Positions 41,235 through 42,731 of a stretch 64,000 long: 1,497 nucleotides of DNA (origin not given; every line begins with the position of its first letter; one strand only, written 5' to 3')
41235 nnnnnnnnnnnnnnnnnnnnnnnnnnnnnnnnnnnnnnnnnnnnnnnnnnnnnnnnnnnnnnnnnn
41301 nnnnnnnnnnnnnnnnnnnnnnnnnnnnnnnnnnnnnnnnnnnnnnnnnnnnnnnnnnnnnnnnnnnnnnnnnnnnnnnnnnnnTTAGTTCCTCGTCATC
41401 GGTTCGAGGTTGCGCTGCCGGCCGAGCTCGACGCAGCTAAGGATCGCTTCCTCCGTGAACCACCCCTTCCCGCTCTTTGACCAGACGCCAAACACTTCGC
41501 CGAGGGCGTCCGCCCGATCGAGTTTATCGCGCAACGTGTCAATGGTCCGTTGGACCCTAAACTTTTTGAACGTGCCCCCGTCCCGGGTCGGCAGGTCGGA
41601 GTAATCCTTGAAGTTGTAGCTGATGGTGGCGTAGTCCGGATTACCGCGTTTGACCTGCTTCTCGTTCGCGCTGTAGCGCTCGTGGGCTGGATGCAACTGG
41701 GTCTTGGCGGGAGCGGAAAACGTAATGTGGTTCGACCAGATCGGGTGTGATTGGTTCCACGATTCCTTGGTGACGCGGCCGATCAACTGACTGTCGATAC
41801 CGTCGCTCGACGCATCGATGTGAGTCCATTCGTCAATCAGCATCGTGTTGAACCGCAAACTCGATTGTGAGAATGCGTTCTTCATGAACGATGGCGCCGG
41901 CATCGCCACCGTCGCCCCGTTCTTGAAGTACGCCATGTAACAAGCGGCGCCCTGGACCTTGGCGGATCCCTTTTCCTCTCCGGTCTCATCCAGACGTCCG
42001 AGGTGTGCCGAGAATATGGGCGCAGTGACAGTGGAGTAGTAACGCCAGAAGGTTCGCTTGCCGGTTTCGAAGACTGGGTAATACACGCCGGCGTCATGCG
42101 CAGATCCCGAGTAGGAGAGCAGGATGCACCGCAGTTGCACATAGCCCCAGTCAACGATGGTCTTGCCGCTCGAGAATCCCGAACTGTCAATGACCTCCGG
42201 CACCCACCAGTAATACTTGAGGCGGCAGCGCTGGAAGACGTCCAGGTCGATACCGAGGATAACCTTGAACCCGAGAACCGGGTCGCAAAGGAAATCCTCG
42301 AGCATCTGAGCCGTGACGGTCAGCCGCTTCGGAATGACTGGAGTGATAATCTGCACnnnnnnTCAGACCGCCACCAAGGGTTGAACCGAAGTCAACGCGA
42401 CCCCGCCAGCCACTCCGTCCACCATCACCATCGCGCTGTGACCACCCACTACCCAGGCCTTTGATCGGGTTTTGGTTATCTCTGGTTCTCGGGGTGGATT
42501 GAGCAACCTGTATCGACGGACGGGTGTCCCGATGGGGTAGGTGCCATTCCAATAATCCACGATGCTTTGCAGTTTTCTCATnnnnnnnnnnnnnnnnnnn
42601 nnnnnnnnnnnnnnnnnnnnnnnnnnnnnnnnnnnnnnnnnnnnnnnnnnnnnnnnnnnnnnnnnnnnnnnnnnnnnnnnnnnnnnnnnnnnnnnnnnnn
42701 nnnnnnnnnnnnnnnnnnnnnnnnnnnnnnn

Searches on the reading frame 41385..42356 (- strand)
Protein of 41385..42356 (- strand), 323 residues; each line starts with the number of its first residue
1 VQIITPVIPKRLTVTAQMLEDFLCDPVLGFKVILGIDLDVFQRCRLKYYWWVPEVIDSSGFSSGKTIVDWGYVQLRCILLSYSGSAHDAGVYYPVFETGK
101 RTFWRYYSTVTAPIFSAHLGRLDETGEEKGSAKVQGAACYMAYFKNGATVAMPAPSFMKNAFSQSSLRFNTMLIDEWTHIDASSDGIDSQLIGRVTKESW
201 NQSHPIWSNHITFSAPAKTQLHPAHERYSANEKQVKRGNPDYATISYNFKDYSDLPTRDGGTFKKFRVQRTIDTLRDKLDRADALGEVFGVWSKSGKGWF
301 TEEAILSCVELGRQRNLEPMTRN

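Call 3: search_protein_families(library=pfam, proteins=[window:41385-42356:-], max_evalue=0.1)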
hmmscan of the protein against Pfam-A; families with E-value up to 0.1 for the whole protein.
window:41385-42356:- (323 aa): 0 families

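Call 4: search_protein_families(library=phrogs, proteins=[window:41385-42356:-], max_evalue=0.01)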
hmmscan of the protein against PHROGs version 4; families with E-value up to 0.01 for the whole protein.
window:41385-42356:- (323 aa): 0 families

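Call 6: search_solved_structures(query=window:41385-42356:-, max_evalue=10)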
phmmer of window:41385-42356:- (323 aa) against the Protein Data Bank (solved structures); distinct sequences matched with E-value up to 10: 6.
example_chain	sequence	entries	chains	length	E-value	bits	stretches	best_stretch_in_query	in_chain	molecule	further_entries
29oi_A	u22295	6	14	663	0.43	12.9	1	216-267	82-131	AetF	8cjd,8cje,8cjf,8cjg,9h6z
9vwu_A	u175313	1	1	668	0.44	12.9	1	216-267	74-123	AetF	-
9vwv_A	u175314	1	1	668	0.44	12.9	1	216-267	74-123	AetF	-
9vwx_A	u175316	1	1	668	0.44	12.9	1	216-267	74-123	AetF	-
9vww_A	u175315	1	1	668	0.44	12.9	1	216-267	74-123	AetF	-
8jz2_A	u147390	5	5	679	0.45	12.9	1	216-267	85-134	AetF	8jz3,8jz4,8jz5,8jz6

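Call 9: search_dna_similar(query=window:41385-42356:-, collection=phages, mode=protein, max_rows=20, max_evalue=0.001)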
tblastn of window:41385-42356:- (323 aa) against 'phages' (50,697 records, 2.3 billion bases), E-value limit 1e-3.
No match.

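Call 10: find_homologous_proteins(query=window:41385-42356:-, max_evalue=0.001)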
Query window:41385-42356:- (323 aa): 61 proteins with E <= 0.001 among 680 candidates.
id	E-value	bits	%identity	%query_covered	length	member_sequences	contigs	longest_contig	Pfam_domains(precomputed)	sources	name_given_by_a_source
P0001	3.5e-222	754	100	100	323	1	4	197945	-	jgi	-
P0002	4.3e-132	458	59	100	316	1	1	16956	-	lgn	-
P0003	3.2e-125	436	57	100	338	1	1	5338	-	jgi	jgi:hypothetical protein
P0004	6.9e-125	435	60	99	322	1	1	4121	-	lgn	-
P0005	2.5e-121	423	60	94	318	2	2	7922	-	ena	-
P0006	3.6e-121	422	60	93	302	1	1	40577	-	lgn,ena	-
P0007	2.0e-119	417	55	100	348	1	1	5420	-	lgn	-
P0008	5.0e-118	412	57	97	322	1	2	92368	-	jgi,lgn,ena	-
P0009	6.9e-118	412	57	94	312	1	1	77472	-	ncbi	-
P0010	3.8e-115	403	54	99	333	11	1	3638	-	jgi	jgi:hypothetical protein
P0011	9.2e-115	401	56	97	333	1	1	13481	-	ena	-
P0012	7.5e-114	398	55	97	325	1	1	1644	-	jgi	jgi:hypothetical protein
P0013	1.1e-112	395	54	99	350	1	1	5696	-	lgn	-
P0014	3.4e-112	393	55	99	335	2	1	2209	-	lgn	-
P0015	5.7e-112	392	54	94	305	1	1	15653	-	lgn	-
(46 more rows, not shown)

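Call 11: find_encoding_contigs(protein=P0009, flank=10000, max_places=2)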
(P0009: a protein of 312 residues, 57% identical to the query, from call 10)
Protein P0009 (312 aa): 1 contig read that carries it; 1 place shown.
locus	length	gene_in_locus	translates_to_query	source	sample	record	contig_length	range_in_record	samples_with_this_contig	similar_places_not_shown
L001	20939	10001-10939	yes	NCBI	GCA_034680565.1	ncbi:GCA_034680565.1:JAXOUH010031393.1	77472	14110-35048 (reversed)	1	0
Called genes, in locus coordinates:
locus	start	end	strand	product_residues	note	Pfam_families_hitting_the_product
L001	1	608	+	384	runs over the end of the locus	PF07505:DUF5131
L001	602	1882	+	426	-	PF01555:N6_N4_Mtase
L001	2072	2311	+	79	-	-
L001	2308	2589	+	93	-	-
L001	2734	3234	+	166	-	-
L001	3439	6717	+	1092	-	-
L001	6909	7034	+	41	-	-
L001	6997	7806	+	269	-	-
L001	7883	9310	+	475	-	-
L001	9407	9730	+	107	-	-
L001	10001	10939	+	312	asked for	-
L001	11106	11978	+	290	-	-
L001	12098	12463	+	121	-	-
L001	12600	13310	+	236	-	PF01467:CTP_transf_like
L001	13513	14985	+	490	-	-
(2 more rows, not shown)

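Call 12: find_encoding_contigs(protein=P0008, flank=10000, max_places=2)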
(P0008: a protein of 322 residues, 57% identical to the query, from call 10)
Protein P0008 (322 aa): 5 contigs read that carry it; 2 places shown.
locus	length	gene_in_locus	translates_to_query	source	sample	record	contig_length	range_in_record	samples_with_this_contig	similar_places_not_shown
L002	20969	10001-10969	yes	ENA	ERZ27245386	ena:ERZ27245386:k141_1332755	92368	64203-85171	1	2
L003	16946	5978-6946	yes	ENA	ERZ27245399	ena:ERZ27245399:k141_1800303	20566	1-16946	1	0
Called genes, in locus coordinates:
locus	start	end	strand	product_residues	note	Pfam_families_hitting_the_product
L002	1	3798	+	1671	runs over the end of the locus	-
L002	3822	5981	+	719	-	PF00534:Glycos_transf_1, PF13692:Glyco_trans_1_4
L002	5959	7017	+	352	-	-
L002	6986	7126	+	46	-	-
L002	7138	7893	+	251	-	-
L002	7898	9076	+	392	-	-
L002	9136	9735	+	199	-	-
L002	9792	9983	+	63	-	-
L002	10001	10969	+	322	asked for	-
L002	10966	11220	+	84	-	-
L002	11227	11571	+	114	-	-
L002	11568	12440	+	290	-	-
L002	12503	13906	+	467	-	-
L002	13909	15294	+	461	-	-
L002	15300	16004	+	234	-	-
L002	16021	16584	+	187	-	-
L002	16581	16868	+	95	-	-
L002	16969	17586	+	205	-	-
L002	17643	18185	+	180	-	-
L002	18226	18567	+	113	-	-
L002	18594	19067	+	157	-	PF07087:DUF1353 (faint)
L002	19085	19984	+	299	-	-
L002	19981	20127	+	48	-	-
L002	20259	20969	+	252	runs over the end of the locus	-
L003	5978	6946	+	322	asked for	-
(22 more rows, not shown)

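Call 22: find_related_loci(query=A1, collection=viral_contigs, flank=10000)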
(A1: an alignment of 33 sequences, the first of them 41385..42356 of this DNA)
Query A1 (323 aa) in viral_contigs; peptide patterns used: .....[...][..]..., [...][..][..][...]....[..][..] (x = any residue, [..] = any of these).
98 stretches matched a pattern, but none encodes a relative of the query by tblastn (E <= 1e-3).

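Call 23: find_related_loci(query=A1, collection=genome_contigs, flank=10000)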
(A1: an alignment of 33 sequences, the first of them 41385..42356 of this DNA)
Query A1 (323 aa) in genome_contigs; peptide patterns used: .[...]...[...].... (x = any residue, [..] = any of these).
41 stretches matched a pattern; 14 encode a relative of the query (tblastn E <= 1e-3); 14 distinct loci.
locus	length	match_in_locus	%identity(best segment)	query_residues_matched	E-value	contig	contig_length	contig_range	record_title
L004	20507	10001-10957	50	1-320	1e-111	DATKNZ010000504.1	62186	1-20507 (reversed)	MAG TPA_asm: Candidatus Acidoferrum sp. isolate SMAG_U14751 k141_735386, whole genome shotgun sequence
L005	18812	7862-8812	45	1-320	4e-94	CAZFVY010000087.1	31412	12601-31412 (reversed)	MAG TPA_asm: uncultured Verrucomicrobiota bacterium isolate binchicken_co54_380 genome assembly, contig: NODE_2402_lengt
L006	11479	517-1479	44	1-322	7e-91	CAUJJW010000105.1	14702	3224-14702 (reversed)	MAG: Verrucomicrobiota bacterium isolate KLAP45 genome assembly, contig: KLAP45_338823, whole genome shotgun sequence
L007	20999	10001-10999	39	1-319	1e-82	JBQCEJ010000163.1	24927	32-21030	MAG: Verrucomicrobiota bacterium isolate bin124 k141_1295906, whole genome shotgun sequence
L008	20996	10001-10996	38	8-312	6e-80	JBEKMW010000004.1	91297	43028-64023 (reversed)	MAG: Verrucomicrobiota bacterium isolate SPRUCE 402 SPRUCE_402_4, whole genome shotgun sequence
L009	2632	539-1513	39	1-320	1e-81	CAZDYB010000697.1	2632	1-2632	MAG TPA_asm: uncultured Akkermansia sp. isolate SRP319275_co3_49 genome assembly, contig: NODE_34063_length_2632_cov_1.5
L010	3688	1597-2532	41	1-297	8e-78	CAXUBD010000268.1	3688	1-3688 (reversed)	MAG TPA_asm: uncultured Verrucomicrobiota bacterium isolate public_SRR14722149_metawrap_bin.4 genome assembly, contig: p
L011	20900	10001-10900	38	12-322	5e-64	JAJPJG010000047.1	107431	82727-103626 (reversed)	MAG: Spartobacteria bacterium isolate Centralia_MAG_443 k107_12539603, whole genome shotgun sequence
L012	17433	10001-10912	37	5-307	6e-57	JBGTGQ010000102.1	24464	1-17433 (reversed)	MAG: Terrimicrobiaceae bacterium isolate JTS-RE219 k141_4154117, whole genome shotgun sequence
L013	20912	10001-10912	30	5-322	2e-53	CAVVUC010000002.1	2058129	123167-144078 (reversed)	MAG: uncultured Verrucomicrobiae bacterium isolate MFD02979.bin.2.162 genome assembly, contig: contig_30773, whole genom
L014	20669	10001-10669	38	12-237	1e-51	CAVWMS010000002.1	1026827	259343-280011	MAG: uncultured Verrucomicrobiae bacterium isolate MFD01248.bin.2.77 genome assembly, contig: contig_1409, whole genome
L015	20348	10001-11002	40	1-319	1e-85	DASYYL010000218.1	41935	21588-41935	MAG TPA_asm: Verrucomicrobiia bacterium isolate SMAG_U6334 k141_383965, whole genome shotgun sequence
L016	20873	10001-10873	29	12-308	1e-38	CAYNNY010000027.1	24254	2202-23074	MAG TPA_asm: uncultured Verrucomicrobiales bacterium isolate binchicken_co67_250 genome assembly, contig: NODE_2051_leng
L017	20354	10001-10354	27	185-309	5e-15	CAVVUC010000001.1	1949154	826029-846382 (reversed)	MAG: uncultured Verrucomicrobiae bacterium isolate MFD02979.bin.2.162 genome assembly, contig: contig_11235, whole genom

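Call 24: find_related_loci(query=A1, collection=metagenome_contigs, flank=10000)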
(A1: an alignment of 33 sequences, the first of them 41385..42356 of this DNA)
Query A1 (323 aa) in metagenome_contigs; peptide patterns used: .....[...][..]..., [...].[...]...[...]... (x = any residue, [..] = any of these).
414 stretches matched a pattern; 93 encode a relative of the query (tblastn E <= 1e-3); the best 80 are kept; 80 distinct loci.
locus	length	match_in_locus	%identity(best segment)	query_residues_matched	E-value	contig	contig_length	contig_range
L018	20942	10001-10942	57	6-320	1e-123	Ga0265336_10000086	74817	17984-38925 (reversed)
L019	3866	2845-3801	51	1-320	3e-116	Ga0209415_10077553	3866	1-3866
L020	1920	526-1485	52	1-320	1e-121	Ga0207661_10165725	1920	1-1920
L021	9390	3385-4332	52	3-320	4e-114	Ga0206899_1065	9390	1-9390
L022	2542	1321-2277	50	1-320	7e-119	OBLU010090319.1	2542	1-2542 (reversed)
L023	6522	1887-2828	53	1-317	2e-113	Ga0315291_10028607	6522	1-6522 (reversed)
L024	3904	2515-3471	50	1-320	5e-114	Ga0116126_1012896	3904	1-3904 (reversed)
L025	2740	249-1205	50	1-320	7e-117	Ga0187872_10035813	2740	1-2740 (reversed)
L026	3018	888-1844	50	1-320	9e-116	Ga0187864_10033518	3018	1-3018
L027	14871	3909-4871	51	1-320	3e-109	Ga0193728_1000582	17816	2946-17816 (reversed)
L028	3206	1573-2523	51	1-318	3e-110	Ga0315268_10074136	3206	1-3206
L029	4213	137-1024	50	22-320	1e-105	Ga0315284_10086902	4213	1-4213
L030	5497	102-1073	47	1-320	2e-102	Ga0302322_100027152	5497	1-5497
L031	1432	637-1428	55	3-269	9e-106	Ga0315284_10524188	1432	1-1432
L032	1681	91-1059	46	1-319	7e-104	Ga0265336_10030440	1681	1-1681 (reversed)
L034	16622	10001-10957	47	8-320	4e-97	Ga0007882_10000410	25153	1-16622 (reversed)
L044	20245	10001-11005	39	1-319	5e-84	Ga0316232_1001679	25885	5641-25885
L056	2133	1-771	48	68-320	1e-76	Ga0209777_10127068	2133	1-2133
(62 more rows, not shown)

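Call 29: predict_structure(alignment_id=A1)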
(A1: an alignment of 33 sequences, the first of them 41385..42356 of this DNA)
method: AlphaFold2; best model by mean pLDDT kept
length: 323 residues; sequences in the alignment: 33
mean_pLDDT: 86.7   pTM: 0.83
mean pLDDT of the five models: 86.7, 86.3, 84.5, 83.7, 83.7
residues with pLDDT >= 90: 186; 70-90: 95; 50-70: 29; < 50: 13
segments of 3 or more residues with pLDDT < 50: 128-135
pLDDT, mean of each block of 10 residues (from residue 1): 62 88 97 95 96 97 92 97 86 93 95 94 67 55 94 77 73 96 89 91 95 95 94 98 92 84 87 88 89 70 74 82 56
secondary structure, 60 per line:
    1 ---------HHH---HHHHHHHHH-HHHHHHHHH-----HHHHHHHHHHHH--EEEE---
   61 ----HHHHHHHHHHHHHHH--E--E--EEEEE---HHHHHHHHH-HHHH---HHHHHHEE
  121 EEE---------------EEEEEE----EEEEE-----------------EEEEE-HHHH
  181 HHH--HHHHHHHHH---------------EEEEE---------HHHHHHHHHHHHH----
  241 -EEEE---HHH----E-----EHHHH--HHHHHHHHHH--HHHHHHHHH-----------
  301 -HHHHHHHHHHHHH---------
elements in order: H16-24 H26-34 H40-51 E54-57 H65-79 E88-92 H96-104 H106-109 H113-118 E119-123 E139-144 E149-153 E171-175 H177-183 H186-194 E210-214 H224-236 E242-245 H263-266 H269-278 H281-289 H302-314

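Call 33: fold_search(model_id=the predicted structure, library=pdb)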
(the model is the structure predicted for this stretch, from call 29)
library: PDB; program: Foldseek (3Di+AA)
matches with E <= 10: 1068; with E <= 0.001: 34
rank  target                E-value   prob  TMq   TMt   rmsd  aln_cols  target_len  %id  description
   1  2o0j                  5.0e-09  1.00  0.57  0.52   5.4       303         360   12  T4 gp17 ATPase domain mutant complexed with ADP (released 2007-04-03)
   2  2o0h                  1.8e-08  1.00  0.56  0.52   5.4       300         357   11  T4 gp17 ATPase domain mutant complexed with ATP (released 2007-04-03)
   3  5oe9_B                2.9e-07  1.00  0.49  0.40   4.3       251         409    9  Structure of large terminase from the thermophilic bacteriophage D6E in complex with sulfate (Crystal form 2) (released 2017-10-11)
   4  3cpe                  3.5e-07  1.00  0.55  0.34   5.6       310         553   12  Crystal Structure of T4 gp17 (released 2009-01-13)
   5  5oe8_B                3.8e-07  1.00  0.52  0.43   4.0       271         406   11  Structure of large terminase from the thermophilic bacteriophage D6E (Crystal form 2) (released 2017-10-11)
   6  5oea_A                3.8e-07  1.00  0.49  0.40   4.9       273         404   11  Structure of large terminase from the thermophilic bacteriophage D6E in complex with ATP-gamma-S (Crystal form 3) (released 2017-10-11)
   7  5oeb_C                4.8e-07  1.00  0.51  0.42   4.1       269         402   11  Structure of large terminase from the thermophilic bacteriophage D6E in complex with ADP (Crystal form 3) (released 2017-10-11)
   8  5oee_A                4.8e-07  1.00  0.53  0.43   5.0       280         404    9  Structure of large terminase from the thermophilic bacteriophage D6E (Crystal form 3) (released 2017-10-11)
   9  5oea_B                6.2e-07  1.00  0.51  0.41   4.8       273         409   12  Structure of large terminase from the thermophilic bacteriophage D6E in complex with ATP-gamma-S (Crystal form 3) (released 2017-10-11)
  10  5oe9_C                7.1e-07  1.00  0.51  0.41   4.2       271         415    8  Structure of large terminase from the thermophilic bacteriophage D6E in complex with sulfate (Crystal form 2) (released 2017-10-11)
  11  5oeb_A                8.6e-07  1.00  0.52  0.42   4.0       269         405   10  Structure of large terminase from the thermophilic bacteriophage D6E in complex with ADP (Crystal form 3) (released 2017-10-11)
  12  3ezk_A                1.2e-06  1.00  0.56  0.35   5.5       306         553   13  Bacteriophage T4 gp17 motor assembly based on crystal structures and cryo-EM reconstructions (released 2009-01-13)
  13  5oeb_F                1.4e-06  1.00  0.50  0.41   4.2       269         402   12  Structure of large terminase from the thermophilic bacteriophage D6E in complex with ADP (Crystal form 3) (released 2017-10-11)
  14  5oee_C                1.5e-06  1.00  0.45  0.38   4.9       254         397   10  Structure of large terminase from the thermophilic bacteriophage D6E (Crystal form 3) (released 2017-10-11)
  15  5oe8_C                1.7e-06  1.00  0.51  0.42   4.2       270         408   11  Structure of large terminase from the thermophilic bacteriophage D6E (Crystal form 2) (released 2017-10-11)
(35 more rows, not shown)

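Call 43: search_protein_families(library=pfam, alignment_id=A3, max_evalue=0.001)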
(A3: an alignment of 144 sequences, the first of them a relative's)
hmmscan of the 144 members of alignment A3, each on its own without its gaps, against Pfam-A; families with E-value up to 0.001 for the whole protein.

A. member 1, L001:12187-12603:+ (138 aa): 0 families

B. families by the number of members that match (of 144 scanned): 34 families (the first 25 are shown)
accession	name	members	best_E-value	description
PF00145.23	DNA_methylase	2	2.3e-32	C-5 cytosine-specific DNA methylase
PF07505.17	DUF5131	1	1.4e-77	Protein of unknown function (DUF5131)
PF04321.23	RmlD_sub_bind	1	3.8e-68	RmlD substrate binding domain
PF06508.19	QueC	1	1.1e-47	Queuosine biosynthesis protein QueC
PF00589.27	Phage_integrase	1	1.4e-33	Phage integrase family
PF14281.12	PDDEXK_4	1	4.6e-29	PD-(D/E)XK nuclease superfamily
PF13495.12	Phage_int_SAM_4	1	1.2e-20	Phage integrase, N-terminal SAM-like domain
PF10711.15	DUF2513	1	1.6e-20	Hypothetical protein (DUF2513)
PF00176.29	SNF2-rel_dom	1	7.1e-18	SNF2-related domain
PF01467.32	CTP_transf_like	1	1.8e-16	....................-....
PF08808.17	RES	1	5.7e-16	RES domain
PF01370.27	Epimerase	1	1.4e-15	NAD dependent epimerase/dehydratase family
PF14791.11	DNA_pol_B_thumb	1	1.4e-11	DNA polymerase beta thumb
PF14213.11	DUF4325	1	1.6e-10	STAS-like domain of unknown function (DUF4325)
PF16363.11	GDP_Man_Dehyd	1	3.8e-10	GDP-mannose 4,6 dehydratase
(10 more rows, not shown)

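Call 44: find_encoding_contigs(protein=P0001, flank=10000, max_places=6)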
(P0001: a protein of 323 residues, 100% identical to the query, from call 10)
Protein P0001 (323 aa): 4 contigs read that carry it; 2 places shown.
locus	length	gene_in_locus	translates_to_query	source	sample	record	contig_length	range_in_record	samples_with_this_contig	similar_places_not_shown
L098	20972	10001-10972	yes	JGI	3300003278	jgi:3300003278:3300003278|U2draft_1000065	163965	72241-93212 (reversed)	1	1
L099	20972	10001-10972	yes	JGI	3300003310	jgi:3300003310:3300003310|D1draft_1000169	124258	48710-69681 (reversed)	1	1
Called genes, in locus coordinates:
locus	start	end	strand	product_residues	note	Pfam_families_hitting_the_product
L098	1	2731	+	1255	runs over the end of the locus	-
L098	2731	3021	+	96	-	-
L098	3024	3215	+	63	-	-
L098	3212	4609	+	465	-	PF00145:DNA_methylase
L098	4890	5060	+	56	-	-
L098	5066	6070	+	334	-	PF01145:Band_7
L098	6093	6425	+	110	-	PF03819:MazG (weak)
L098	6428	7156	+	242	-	-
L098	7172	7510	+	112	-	-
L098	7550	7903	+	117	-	-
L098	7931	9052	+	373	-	-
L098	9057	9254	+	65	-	-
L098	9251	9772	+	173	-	-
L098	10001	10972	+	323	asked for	-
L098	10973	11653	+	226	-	-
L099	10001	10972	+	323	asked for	-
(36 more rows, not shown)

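Call 73: search_protein_families(library=pfam, proteins=[L002:10966-11220:+, L002:11227-11571:+, L025:1313-1693:+, L032:1134-1478:+, L034:11037-11459:+, L034:11456-11707:+, L044:11184-12134:+, L044:12340-12843:+, L044:12747-13079:+, L056:818-1549:+], max_evalue=0.01)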
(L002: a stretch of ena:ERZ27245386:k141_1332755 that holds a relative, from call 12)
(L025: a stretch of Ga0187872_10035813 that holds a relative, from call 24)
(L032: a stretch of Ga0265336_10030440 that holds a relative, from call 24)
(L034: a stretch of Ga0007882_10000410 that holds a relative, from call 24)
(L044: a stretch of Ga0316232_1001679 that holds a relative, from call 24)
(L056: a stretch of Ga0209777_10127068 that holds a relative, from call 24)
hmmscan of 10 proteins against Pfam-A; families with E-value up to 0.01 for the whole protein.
L002:10966-11220:+ (84 aa): 0 families

L002:11227-11571:+ (114 aa): 0 families

L025:1313-1693:+ (126 aa): 0 families

L032:1134-1478:+ (114 aa): 0 families

L034:11037-11459:+ (140 aa): 0 families

L034:11456-11707:+ (83 aa): 0 families

L044:11184-12134:+ (316 aa): 0 families

L044:12340-12843:+ (167 aa): 0 families

L044:12747-13079:+ (110 aa): 0 families

L056:818-1549:+ (243 aa): 0 families

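Call 74: search_protein_families(library=phrogs, proteins=[L002:10966-11220:+, L002:11227-11571:+, L025:1313-1693:+, L032:1134-1478:+, L034:11037-11459:+, L034:11456-11707:+, L044:11184-12134:+, L044:12340-12843:+, L044:12747-13079:+, L056:818-1549:+], max_evalue=0.01)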
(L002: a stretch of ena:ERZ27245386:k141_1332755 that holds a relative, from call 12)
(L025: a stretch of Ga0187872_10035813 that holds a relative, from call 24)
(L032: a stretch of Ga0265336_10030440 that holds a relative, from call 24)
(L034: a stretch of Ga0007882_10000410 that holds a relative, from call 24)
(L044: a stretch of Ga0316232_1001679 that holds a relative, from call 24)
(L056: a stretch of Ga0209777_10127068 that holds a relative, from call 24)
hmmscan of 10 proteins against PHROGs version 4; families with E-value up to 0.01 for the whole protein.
L002:10966-11220:+ (84 aa): 0 families

L002:11227-11571:+ (114 aa): 0 families

L025:1313-1693:+ (126 aa): 0 families

L032:1134-1478:+ (114 aa): 2 families
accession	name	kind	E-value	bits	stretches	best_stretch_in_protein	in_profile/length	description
phrog_35913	-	unknown function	4.8e-35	121.5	1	6-109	6-105/111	-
phrog_31354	-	unknown function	5.9e-10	40.2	1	1-68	1-68/113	-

L034:11037-11459:+ (140 aa): 0 families

L034:11456-11707:+ (83 aa): 0 families

L044:11184-12134:+ (316 aa): 0 families

L044:12340-12843:+ (167 aa): 0 families

L044:12747-13079:+ (110 aa): 0 families

L056:818-1549:+ (243 aa): 1 family
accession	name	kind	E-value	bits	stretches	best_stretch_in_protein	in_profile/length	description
phrog_424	-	moron, auxiliary metabolic gene and host takeover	9.9e-25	88.4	1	10-238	193-414/460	phosphoadenosine phosphosulfate reductase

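Call 90: search_protein_representatives(alignment_id=A1)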
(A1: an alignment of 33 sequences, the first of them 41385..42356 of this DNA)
Query: 33 sequences, 329 profile positions. Proteins with E-value up to 0.001 (for the whole library): 346; up to 1e-10: 200; up to 1e-30: 122. The best 150 are listed.
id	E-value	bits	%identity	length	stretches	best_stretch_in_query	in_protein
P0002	1.5e-158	543.7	-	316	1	1-319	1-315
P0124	4.2e-152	522.5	-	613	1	1-327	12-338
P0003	3.2e-143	493.3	-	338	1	1-320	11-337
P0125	1.8e-140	484.3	-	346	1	4-326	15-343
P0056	6.9e-132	456.0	-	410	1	6-323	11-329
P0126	2.1e-131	454.5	-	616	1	2-324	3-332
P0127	1.8e-128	444.8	-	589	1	18-321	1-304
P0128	6.3e-128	443.0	-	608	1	3-321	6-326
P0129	9.3e-125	432.6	-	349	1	2-324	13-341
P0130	3.6e-124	430.7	-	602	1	1-324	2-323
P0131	1.8e-121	421.8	-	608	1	1-324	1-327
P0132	5.5e-121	420.2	-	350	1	1-323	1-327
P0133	1.0e-118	412.8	-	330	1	7-323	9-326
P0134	2.7e-118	411.4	-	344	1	3-325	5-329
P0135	4.7e-118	410.6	-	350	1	5-324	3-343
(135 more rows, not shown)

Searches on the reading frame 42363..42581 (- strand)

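Call 57: search_protein_families(library=phrogs, proteins=[window:42363-42581:-], max_evalue=0.01)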
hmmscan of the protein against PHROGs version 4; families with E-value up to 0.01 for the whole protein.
window:42363-42581:- (72 aa): 2 families
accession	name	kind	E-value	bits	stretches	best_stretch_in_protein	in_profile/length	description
phrog_9165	-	unknown function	3.8e-11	44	1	8-68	11-69/70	-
phrog_19503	-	unknown function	6.9e-08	33.9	1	9-71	11-72/158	-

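Call 58: search_protein_families(library=pfam, proteins=[window:42363-42581:-], max_evalue=0.01)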
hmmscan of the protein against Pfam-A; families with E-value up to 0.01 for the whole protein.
window:42363-42581:- (72 aa): 0 families

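Call 59: search_protein_families(library=ncbifam, proteins=[window:42363-42581:-], max_evalue=0.05)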
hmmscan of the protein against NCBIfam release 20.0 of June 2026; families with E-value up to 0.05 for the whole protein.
window:42363-42581:- (72 aa): 0 families

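Call 60: search_protein_families(library=padloc, proteins=[window:42363-42581:-], max_evalue=0.05)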
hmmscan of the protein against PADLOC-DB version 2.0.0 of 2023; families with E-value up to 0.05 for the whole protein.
window:42363-42581:- (72 aa): 0 families
